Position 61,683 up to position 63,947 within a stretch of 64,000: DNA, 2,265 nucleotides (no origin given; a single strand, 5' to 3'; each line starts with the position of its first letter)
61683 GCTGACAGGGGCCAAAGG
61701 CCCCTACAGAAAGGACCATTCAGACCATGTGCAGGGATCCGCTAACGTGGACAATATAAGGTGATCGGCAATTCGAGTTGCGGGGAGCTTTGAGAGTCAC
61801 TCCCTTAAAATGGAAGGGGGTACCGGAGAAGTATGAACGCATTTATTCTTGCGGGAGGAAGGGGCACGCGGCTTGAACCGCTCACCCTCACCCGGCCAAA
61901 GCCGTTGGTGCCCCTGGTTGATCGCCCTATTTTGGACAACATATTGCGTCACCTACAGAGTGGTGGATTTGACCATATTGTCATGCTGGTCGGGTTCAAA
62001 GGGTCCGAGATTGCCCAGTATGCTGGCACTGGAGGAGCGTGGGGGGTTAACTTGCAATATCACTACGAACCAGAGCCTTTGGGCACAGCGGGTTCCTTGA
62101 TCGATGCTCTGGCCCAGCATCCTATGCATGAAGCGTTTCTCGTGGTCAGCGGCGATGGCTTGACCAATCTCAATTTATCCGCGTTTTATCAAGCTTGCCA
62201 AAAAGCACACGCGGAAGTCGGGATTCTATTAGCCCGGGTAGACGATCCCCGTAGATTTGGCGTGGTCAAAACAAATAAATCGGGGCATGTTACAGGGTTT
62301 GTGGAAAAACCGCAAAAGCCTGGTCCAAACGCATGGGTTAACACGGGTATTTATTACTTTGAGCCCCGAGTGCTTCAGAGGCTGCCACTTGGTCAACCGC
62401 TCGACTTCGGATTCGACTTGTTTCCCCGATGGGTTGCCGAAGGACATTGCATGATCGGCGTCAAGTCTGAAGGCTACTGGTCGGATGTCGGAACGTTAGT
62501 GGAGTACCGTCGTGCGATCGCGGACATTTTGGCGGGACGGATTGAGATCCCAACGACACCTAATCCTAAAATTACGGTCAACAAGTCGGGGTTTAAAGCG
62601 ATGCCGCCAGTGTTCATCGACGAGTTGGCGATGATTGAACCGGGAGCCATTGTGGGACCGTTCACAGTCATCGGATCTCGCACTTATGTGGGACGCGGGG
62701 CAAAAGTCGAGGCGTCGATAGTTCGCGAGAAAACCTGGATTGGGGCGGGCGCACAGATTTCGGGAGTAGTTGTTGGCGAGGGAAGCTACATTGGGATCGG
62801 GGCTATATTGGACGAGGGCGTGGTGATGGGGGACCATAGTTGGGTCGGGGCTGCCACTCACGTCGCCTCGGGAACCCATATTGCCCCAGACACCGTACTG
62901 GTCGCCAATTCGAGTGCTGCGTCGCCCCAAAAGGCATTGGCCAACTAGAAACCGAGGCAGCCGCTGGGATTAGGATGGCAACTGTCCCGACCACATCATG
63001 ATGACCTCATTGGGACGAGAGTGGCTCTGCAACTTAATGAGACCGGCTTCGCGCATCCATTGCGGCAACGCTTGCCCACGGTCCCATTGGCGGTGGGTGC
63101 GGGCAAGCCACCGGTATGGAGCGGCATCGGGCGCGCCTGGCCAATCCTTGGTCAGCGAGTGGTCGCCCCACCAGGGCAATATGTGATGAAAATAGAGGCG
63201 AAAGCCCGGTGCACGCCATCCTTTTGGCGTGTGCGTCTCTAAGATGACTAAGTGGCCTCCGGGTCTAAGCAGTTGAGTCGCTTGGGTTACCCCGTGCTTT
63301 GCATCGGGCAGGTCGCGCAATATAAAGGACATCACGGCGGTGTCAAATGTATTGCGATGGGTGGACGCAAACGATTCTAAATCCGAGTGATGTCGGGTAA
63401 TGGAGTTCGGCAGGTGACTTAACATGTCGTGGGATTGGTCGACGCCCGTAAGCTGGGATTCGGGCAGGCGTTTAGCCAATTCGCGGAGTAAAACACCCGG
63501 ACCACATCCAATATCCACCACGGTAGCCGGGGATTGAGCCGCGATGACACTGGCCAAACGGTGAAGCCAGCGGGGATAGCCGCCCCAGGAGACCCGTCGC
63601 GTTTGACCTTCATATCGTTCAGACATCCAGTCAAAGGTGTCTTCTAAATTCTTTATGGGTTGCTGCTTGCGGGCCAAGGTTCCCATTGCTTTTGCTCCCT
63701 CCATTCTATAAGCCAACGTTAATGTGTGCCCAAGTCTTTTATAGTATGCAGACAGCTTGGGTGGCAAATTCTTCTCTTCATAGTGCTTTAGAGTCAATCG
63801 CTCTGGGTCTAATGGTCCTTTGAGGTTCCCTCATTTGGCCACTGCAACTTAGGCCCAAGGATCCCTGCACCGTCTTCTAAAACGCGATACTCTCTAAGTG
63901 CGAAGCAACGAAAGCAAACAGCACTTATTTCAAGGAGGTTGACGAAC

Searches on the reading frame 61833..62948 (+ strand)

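Call 40: search_protein_families(library=pfam, proteins=[window:61833-62948:+], max_evalue=0.0001)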
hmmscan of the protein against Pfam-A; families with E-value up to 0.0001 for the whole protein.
window:61833-62948:+ (371 aa): 5 families
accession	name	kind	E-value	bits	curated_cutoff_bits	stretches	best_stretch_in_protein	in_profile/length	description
PF00483.29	NTP_transferase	-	2.9e-49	168.3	21.2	1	3-233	2-243/245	Nucleotidyl transferase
PF00132.30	Hexapep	-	1.1e-13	50.7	27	0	266-292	8-34/36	Bacterial transferase hexapeptide (six repeats)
PF12804.13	NTP_transf_3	-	1e-12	49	27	1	3-127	1-116/160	MobA-like NTP transferase domain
PF25084.1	LbH_EIF2B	-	2.5e-08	34.3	54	1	266-356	10-99/105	EIF2B subunit epsilon LbH domain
PF24894.1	Hexapep_GlmU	-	3.7e-05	24.2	23.3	0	278-321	35-78/104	GlmU-like, C-terminal hexapeptide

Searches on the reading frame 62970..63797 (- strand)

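Call 40: search_protein_families(library=pfam, proteins=[window:62970-63797:-], max_evalue=0.0001)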
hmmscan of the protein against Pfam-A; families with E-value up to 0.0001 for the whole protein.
window:62970-63797:- (275 aa): 8 families
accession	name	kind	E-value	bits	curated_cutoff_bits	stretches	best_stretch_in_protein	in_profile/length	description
PF01209.24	Ubie_methyltran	-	8.5e-19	68.3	20.1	1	51-266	9-226/233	ubiE/COQ5 methyltransferase family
PF13489.12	Methyltransf_23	-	4.9e-18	65.8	27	1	75-253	10-159/164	Methyltransferase domain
PF08242.18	Methyltransf_12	-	4e-14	53.5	30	1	94-183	1-98/98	Methyltransferase domain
PF13649.12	Methyltransf_25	-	2.4e-13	51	27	1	93-181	1-97/97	Methyltransferase domain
PF08241.18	Methyltransf_11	-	2.4e-12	47.8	21.2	1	94-185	1-95/95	Methyltransferase domain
PF13847.12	Methyltransf_31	-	5.7e-10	39.5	27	1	91-187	5-111/145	Methyltransferase domain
PF05175.20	MTS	-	1.6e-07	31.6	23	1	81-186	23-139/170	Methyltransferase small domain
PF02390.23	Methyltransf_4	-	9.3e-05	22.4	24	0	92-150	4-60/173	Putative methyltransferase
